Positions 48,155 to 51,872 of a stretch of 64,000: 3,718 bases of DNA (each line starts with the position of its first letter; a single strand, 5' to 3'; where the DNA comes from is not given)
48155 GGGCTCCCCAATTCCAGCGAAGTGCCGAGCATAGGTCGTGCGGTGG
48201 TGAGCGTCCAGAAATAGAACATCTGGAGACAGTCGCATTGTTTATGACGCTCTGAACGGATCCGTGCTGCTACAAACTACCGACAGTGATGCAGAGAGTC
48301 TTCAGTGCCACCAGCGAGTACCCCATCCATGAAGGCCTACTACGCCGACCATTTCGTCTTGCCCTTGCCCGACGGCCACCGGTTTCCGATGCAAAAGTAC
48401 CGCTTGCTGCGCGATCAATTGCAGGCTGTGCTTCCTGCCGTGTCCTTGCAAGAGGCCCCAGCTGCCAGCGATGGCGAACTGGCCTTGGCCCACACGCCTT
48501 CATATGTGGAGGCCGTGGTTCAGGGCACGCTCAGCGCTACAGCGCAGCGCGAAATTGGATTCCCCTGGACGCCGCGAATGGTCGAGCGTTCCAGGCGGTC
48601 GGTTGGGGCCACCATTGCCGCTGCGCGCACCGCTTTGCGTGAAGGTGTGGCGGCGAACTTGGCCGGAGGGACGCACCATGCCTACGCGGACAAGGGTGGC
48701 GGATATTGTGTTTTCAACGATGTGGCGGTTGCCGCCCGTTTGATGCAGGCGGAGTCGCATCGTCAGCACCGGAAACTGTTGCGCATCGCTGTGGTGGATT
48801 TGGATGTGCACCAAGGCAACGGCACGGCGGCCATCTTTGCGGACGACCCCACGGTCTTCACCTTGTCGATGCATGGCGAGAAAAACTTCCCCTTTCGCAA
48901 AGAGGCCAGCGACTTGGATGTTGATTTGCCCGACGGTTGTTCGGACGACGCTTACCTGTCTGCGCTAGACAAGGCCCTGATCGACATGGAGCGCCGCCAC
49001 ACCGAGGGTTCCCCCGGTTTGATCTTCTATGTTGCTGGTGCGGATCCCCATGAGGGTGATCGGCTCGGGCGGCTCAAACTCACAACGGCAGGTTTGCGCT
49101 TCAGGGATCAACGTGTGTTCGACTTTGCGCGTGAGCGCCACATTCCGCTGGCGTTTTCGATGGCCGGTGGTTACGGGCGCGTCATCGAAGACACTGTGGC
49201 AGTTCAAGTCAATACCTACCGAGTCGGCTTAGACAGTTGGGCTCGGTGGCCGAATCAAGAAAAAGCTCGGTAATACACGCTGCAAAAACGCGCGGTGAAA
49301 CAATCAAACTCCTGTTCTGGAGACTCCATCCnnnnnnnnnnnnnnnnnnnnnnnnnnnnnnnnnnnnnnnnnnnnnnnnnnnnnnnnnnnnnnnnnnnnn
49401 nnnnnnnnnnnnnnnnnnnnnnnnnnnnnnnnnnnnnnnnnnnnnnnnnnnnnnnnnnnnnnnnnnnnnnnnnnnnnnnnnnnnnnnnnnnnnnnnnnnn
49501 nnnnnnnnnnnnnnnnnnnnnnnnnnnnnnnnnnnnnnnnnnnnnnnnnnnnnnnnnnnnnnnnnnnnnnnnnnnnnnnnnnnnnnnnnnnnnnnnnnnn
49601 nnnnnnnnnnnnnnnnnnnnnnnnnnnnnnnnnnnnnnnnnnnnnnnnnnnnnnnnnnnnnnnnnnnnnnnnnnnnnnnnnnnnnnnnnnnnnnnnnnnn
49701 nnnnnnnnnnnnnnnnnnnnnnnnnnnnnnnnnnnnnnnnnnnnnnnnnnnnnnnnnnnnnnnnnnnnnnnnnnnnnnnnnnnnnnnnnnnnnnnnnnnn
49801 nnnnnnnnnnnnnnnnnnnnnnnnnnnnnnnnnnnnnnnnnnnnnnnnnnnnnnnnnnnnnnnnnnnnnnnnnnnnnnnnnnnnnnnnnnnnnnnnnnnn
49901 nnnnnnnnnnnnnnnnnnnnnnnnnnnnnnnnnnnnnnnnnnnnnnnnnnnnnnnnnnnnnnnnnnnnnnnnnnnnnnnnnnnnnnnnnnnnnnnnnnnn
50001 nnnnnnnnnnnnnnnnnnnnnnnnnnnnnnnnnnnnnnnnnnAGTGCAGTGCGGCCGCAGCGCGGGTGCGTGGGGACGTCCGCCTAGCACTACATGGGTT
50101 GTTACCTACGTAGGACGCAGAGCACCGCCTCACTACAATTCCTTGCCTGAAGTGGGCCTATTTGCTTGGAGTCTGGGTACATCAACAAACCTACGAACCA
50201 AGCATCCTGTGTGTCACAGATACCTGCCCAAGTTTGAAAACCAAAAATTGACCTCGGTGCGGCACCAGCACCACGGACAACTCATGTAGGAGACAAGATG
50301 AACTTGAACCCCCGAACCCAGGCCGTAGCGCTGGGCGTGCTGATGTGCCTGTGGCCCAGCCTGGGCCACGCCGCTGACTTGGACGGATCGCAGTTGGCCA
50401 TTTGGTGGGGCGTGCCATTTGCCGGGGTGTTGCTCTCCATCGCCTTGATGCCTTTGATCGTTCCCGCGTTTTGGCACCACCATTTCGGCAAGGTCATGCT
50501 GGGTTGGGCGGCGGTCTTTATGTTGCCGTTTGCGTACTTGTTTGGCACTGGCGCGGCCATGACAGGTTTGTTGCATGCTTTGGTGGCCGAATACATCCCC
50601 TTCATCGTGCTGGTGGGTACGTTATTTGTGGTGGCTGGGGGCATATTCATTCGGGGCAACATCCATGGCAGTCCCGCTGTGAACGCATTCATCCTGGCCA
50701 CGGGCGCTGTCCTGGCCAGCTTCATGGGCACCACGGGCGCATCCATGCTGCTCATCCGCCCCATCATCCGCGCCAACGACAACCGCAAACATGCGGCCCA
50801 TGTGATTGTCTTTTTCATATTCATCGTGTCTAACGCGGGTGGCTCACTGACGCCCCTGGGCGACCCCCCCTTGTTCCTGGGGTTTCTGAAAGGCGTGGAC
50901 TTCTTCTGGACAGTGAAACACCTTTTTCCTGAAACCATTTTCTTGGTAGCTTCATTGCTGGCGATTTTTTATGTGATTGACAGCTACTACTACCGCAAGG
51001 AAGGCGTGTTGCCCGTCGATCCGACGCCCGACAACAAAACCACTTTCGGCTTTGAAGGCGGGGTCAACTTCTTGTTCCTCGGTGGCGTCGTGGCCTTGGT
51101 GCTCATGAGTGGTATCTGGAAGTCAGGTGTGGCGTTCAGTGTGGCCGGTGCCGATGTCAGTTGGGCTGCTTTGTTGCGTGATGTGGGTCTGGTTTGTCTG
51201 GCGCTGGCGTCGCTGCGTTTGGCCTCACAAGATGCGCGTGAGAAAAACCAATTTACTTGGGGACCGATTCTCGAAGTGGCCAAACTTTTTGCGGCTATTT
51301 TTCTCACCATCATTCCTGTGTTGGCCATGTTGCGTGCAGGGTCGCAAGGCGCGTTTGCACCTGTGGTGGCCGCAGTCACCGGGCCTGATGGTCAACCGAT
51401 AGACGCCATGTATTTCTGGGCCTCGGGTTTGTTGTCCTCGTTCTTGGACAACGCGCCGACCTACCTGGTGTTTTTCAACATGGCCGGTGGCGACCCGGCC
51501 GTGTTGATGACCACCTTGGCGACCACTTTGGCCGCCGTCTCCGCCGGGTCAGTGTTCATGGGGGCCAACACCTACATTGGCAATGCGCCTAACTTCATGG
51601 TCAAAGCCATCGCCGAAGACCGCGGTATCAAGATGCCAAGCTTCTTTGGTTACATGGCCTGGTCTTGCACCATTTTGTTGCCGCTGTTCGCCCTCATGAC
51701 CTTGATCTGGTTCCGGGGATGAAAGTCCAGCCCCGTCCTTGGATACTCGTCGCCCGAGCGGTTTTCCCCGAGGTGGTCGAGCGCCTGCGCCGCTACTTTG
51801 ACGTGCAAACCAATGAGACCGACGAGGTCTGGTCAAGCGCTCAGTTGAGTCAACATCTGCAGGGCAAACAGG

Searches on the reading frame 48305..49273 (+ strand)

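Call 31: search_protein_families(library=pfam, proteins=[window:48305-49273:+], max_evalue=0.0001)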
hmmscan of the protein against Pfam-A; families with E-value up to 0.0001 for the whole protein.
window:48305-49273:+ (322 aa): 1 family
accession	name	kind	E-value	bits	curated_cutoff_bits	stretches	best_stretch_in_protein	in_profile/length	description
PF00850.24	Hist_deacetyl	-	1.8e-56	192.1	27.9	1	26-292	2-284/298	Histone deacetylase domain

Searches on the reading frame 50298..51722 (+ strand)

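Call 31: search_protein_families(library=pfam, proteins=[window:50298-51722:+], max_evalue=0.0001)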
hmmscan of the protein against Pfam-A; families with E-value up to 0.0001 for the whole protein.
window:50298-51722:+ (474 aa): 2 families
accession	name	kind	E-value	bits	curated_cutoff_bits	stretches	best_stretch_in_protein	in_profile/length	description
PF16980.11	CitMHS_2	-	2.8e-196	652.9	25.7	1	31-472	2-448/448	Putative citrate transport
PF03600.22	CitMHS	-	8.2e-07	28.9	31.9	1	44-397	14-319/336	Citrate transporter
